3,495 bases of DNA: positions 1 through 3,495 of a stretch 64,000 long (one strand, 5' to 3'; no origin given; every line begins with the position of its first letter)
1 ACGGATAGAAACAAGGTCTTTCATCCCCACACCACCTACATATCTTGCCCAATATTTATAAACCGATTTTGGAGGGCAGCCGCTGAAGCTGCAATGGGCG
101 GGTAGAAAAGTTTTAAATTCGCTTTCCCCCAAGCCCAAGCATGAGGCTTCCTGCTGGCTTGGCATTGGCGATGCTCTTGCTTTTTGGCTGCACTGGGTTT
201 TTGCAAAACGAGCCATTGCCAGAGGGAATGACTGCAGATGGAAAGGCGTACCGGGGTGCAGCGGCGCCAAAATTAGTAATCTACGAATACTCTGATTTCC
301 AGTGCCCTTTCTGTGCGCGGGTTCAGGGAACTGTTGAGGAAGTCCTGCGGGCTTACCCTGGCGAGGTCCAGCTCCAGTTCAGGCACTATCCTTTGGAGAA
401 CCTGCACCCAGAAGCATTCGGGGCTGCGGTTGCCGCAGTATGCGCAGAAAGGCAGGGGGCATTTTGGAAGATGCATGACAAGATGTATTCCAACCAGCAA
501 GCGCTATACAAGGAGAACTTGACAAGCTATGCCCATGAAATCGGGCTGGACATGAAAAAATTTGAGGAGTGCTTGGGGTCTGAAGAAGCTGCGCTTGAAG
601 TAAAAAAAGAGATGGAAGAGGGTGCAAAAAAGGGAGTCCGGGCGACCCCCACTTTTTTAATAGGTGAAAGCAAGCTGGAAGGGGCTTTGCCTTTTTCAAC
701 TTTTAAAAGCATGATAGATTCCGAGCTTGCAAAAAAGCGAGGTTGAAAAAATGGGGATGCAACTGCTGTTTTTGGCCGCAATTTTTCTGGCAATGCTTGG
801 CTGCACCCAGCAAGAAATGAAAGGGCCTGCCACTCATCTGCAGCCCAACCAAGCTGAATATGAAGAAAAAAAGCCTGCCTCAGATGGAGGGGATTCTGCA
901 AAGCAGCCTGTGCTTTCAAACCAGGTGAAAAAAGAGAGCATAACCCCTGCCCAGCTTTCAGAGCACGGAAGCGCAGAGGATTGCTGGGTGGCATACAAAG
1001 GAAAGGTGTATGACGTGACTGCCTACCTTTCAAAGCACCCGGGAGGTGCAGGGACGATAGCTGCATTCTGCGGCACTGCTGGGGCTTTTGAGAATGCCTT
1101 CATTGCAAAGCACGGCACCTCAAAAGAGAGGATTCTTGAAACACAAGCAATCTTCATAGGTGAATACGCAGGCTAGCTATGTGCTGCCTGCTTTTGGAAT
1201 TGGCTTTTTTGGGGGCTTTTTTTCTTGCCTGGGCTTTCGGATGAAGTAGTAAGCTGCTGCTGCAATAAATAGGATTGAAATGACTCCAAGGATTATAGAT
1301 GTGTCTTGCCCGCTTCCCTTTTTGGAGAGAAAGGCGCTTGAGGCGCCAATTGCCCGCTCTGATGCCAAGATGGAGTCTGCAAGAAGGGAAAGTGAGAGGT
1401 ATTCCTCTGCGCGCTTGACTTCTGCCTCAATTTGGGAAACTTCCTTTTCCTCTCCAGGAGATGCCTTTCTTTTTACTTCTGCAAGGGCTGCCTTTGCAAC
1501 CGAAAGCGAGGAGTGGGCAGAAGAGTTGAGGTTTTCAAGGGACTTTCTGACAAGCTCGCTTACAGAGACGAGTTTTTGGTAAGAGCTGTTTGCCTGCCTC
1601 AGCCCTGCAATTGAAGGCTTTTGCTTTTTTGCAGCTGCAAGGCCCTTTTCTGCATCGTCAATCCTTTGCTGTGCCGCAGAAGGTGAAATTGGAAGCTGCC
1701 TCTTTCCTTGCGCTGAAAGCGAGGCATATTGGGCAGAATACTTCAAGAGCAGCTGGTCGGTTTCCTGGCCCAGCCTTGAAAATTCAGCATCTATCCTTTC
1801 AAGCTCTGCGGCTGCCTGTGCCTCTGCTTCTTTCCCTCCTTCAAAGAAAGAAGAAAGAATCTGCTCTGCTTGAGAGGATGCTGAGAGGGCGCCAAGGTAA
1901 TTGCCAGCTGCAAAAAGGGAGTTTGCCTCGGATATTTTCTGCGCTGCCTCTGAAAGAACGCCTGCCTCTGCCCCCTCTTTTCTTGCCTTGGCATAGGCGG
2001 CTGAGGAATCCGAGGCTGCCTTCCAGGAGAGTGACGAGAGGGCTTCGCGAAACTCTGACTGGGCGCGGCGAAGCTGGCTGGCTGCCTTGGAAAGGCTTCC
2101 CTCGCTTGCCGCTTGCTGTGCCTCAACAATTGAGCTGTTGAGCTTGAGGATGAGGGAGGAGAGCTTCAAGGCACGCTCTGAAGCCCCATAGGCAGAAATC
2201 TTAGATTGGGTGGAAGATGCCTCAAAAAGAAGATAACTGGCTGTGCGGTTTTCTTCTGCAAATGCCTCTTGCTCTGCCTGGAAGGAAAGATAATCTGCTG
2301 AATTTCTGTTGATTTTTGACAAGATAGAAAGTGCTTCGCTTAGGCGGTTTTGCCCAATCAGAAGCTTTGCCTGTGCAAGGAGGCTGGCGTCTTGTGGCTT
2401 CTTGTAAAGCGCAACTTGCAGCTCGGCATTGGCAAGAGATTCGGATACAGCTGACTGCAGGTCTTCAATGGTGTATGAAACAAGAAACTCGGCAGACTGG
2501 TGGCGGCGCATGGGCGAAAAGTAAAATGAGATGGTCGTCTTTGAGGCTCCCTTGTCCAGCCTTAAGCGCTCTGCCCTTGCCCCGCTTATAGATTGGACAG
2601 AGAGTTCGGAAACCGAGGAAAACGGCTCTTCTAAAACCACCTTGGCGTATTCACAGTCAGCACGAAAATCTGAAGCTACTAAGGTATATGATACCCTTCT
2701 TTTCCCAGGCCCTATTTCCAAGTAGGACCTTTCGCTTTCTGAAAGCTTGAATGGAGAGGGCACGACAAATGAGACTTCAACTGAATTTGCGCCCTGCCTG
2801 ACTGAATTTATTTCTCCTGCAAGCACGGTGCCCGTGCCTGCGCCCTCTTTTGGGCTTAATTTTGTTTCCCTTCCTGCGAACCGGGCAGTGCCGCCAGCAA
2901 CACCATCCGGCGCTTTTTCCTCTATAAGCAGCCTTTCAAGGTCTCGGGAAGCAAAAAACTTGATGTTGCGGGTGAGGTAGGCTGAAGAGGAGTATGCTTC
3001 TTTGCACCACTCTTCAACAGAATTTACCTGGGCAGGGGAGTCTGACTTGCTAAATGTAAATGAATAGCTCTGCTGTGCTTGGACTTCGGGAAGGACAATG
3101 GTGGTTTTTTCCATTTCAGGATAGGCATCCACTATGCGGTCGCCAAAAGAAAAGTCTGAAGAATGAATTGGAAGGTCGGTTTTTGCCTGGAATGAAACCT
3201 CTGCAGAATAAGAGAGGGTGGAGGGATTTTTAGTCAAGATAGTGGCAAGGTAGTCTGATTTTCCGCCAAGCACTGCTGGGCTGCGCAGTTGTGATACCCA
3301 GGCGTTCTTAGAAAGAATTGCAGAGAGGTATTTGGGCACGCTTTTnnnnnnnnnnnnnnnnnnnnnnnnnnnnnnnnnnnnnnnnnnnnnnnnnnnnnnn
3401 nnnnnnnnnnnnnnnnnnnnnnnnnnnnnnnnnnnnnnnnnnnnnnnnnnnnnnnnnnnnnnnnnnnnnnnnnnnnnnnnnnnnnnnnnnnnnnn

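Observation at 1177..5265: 1362-aa secreted coiled-coil giant with C-terminal membrane anchor, a tetrabrachion-like S-layer or stalk candidate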

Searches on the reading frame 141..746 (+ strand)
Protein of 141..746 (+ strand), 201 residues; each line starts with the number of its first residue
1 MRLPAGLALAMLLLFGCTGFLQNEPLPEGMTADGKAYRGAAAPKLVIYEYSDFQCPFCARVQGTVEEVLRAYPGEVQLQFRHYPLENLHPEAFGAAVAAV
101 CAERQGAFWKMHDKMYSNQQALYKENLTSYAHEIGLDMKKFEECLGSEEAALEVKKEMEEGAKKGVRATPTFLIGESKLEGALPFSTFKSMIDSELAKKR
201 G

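Call 3: search_protein_families(library=pfam, proteins=[window:141-746:+], max_evalue=1)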
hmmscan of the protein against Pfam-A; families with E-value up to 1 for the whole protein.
window:141-746:+ (201 aa): 9 families
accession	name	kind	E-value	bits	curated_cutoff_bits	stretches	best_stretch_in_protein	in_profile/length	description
PF13462.12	Thioredoxin_4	-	4.1e-30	105.6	23.2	1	34-193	4-164/165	Thioredoxin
PF01323.26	DSBA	-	8.4e-21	75.1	25.6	1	47-192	2-190/191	DSBA-like thioredoxin domain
PF13098.12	Thioredoxin_2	-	1.6e-07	32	27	1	44-191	6-103/104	Thioredoxin-like domain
PF13743.12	Thioredoxin_5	-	0.0017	18.6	27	1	110-178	98-167/186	Thioredoxin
PF13192.12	Thioredoxin_3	-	0.008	16.6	24.8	1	151-184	32-66/76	Thioredoxin domain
PF25011.1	VSR_TRX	-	0.079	13.1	27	1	118-184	126-199/208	Vacuolar sorting receptor thioredoxin-like domain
PF00085.26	Thioredoxin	-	0.086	13.3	23.5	0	44-78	19-53/103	Thioredoxin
PF11021.13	DUF2613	-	0.16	12.5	22.1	1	5-30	12-37/55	Protein of unknown function (DUF2613)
PF05605.18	zf-Di19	-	0.2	12.3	27.5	0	52-62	2-11/54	Drought induced 19 protein (Di19), zinc-binding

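Call 4: search_protein_families(library=ncbifam, proteins=[window:141-746:+], max_evalue=1)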
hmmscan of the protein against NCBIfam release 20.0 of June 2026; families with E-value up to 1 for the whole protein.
window:141-746:+ (201 aa): 8 families
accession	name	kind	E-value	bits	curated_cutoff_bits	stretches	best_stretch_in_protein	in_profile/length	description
NF041057.1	Rcas_1661_fam_Se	equivalog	3.6e-37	128.2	190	1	24-194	70-246/247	Rcas_1661 family thioredoxin-like (seleno)lipoprotein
NF008657.0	PRK11657.1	equivalog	1.3e-05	24.6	124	1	39-171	113-222/251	thiol:disulfide interchange protein DsbG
NF006682.0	PRK09229.1-3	equivalog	0.0044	15.7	637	1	85-140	52-110/454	formimidoylglutamate deiminase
TIGR02022.1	hutF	equivalog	0.013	14.3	413.05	1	85-139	53-110/455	formimidoylglutamate deiminase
NF052402.1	ThlOxiredEpsilon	equivalog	0.021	14.4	370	1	44-172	128-234/236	bifunctional thiol oxidoreductase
NF006684.0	PRK09229.1-5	equivalog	0.054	12.3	525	1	85-138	53-109/456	formimidoylglutamate deiminase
TIGR00411.1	redox_disulf_1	equivalog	0.084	13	92.75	0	54-76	10-32/82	MJ0307 family thioredoxin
NF045500.1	Omp28_seleno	equivalog_domain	0.28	10.5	200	1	44-84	40-80/377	Omp28-related selenoprotein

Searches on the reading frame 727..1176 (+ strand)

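Call 3: search_protein_families(library=pfam, proteins=[window:727-1176:+], max_evalue=1)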
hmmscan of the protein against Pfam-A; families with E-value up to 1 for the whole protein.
window:727-1176:+ (149 aa): 1 family
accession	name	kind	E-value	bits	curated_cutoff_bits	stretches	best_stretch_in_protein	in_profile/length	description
PF00173.33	Cyt-b5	-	5.7e-16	58.7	23.7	1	73-147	1-73/74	Cytochrome b5-like Heme/Steroid binding domain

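Call 4: search_protein_families(library=ncbifam, proteins=[window:727-1176:+], max_evalue=1)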
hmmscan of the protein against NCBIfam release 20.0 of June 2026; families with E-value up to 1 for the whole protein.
window:727-1176:+ (149 aa): 0 families

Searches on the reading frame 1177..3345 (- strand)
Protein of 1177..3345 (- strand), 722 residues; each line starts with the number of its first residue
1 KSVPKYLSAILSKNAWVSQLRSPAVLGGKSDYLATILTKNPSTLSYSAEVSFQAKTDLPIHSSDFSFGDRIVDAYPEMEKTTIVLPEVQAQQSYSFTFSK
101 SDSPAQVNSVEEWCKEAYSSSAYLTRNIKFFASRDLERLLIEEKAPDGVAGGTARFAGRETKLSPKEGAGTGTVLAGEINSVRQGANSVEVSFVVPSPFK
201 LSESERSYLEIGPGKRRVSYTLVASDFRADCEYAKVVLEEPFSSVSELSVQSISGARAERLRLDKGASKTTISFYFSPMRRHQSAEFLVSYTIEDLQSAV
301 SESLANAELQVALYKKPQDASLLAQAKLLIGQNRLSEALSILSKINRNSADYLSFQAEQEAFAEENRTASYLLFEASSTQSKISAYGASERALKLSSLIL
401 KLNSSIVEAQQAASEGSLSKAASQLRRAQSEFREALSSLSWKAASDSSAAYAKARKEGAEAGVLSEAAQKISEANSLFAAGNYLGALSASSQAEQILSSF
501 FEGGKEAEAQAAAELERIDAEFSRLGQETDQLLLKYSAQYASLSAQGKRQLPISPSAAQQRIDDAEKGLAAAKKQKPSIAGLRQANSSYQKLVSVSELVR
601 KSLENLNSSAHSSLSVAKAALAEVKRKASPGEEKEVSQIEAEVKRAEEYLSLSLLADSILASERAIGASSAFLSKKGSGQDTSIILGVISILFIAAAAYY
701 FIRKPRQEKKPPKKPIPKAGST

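Call 62: predict_structure(alignment_id=A7)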
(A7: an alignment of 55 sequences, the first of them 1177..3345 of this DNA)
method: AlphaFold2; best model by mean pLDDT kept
length: 722 residues; sequences in the alignment: 55
mean_pLDDT: 91.8   pTM: 0.73
mean pLDDT of the five models: 91.8, 91.4, 90.6, 89.6, 89.6
residues with pLDDT >= 90: 598; 70-90: 90; 50-70: 11; < 50: 23
segments of 3 or more residues with pLDDT < 50: 678-681, 704-722
pLDDT, mean of each block of 10 residues (from residue 1): 93 94 94 95 96 96 95 95 97 94 97 96 97 96 91 97 88 92 98 95 94 95 96 96 94 95 94 97 96 95 93 92 97 94 88 87 95 98 96 98 98 93 90 94 92 90 92 91 96 97 95 97 98 95 81 94 97 94 96 97 94 94 92 92 95 94 93 72 60 78 53 44 35
secondary structure, 60 per line:
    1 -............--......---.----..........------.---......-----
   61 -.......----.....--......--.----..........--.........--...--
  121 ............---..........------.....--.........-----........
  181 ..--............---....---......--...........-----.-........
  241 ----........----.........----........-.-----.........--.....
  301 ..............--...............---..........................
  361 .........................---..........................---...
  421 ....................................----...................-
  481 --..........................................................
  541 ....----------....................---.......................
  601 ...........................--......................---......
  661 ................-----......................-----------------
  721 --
elements in order (helices of 4 or more, strands of 3 or more residues): H2-13 E16-21 E30-39 E50-55 E65-68 E73-77 E80-85 E93-102 E105-113 E116-118 E121-132 E136-145 E152-156 E159-167 E173-182 E185-196 E200-203 E207-212 E215-225 E233-240 E245-252 E257-265 E270-277 E285-293 H296-314 H317-331 H335-385 H389-414 H418-456 H461-479 H483-544 H555-574 H578-627 H630-651 H655-676 H682-703

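Call 96: fold_search(model_id=the predicted structure, library=pdb)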
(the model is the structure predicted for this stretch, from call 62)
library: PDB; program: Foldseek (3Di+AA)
matches with E <= 10: 571; with E <= 0.001: 31
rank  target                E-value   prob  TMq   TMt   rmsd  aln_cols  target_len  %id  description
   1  8pn9_E                2.2e-06  1.00  0.12  0.15  38.9       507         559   12  Structure of human oligosaccharyltransferase OST-A complex bound to NGI-1 (released 2024-05-08)
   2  6s7o_E                3.1e-06  1.00  0.13  0.15  36.5       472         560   11  Cryo-EM structure of human oligosaccharyltransferase complex OST-A (released 2019-12-18)
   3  6s7t_E                4.6e-06  1.00  0.13  0.19  19.6       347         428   12  Cryo-EM structure of human oligosaccharyltransferase complex OST-B (released 2019-12-18)
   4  6c26_1                2.7e-05  1.00  0.13  0.17  20.8       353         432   11  The Cryo-EM structure of a eukaryotic oligosaccharyl transferase complex (released 2018-01-31)
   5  6fpz_A                1.2e-04  1.00  0.11  0.13  10.4       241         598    9  Inter-alpha-inhibitor heavy chain 1, D298A (released 2019-02-27)
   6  7oci_A                1.5e-04  1.00  0.13  0.18  20.8       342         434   10  Cryo-EM structure of yeast Ost6p containing oligosaccharyltransferase complex (released 2022-02-16)
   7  6fpy_B                1.6e-04  1.00  0.11  0.13  10.4       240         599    9  Inter-alpha-inhibitor heavy chain 1, wild type (released 2019-02-27)
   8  5cu5_B                1.8e-04  1.00  0.14  0.12   8.9       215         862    9  Crystal structure of ERAP2 without catalytic Zn(II) atom (released 2015-09-23)
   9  5mj6_B                2.2e-04  1.00  0.14  0.12   8.8       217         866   10  Ligand-induced conformational change of Insulin-regulated aminopeptidase: insights on catalytic mechanism and active s (released 2017-04-05)
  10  5mj6_A                2.6e-04  1.00  0.14  0.12   8.7       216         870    9  Ligand-induced conformational change of Insulin-regulated aminopeptidase: insights on catalytic mechanism and active s (released 2017-04-05)
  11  5cu5_A                2.8e-04  1.00  0.14  0.12   8.9       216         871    9  Crystal structure of ERAP2 without catalytic Zn(II) atom (released 2015-09-23)
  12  2yd0_A                2.9e-04  1.00  0.14  0.12   9.2       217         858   11  Crystal structure of the soluble domain of human endoplasmic reticulum aminopeptidase 1 ERAP1 (released 2011-04-13)
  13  6fpy_A                2.9e-04  1.00  0.11  0.13  10.8       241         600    9  Inter-alpha-inhibitor heavy chain 1, wild type (released 2019-02-27)
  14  3mdj_C                2.9e-04  1.00  0.14  0.13  15.1       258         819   10  ER Aminopeptidase, ERAP1, Bound to the Zinc Aminopeptidase Inhibitor, Bestatin (released 2011-03-30)
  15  8agb_E                3.5e-04  0.99  0.13  0.18  24.2       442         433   11  Structure of yeast oligosaccharylransferase complex with lipid-linked oligosaccharide bound (released 2022-12-07)
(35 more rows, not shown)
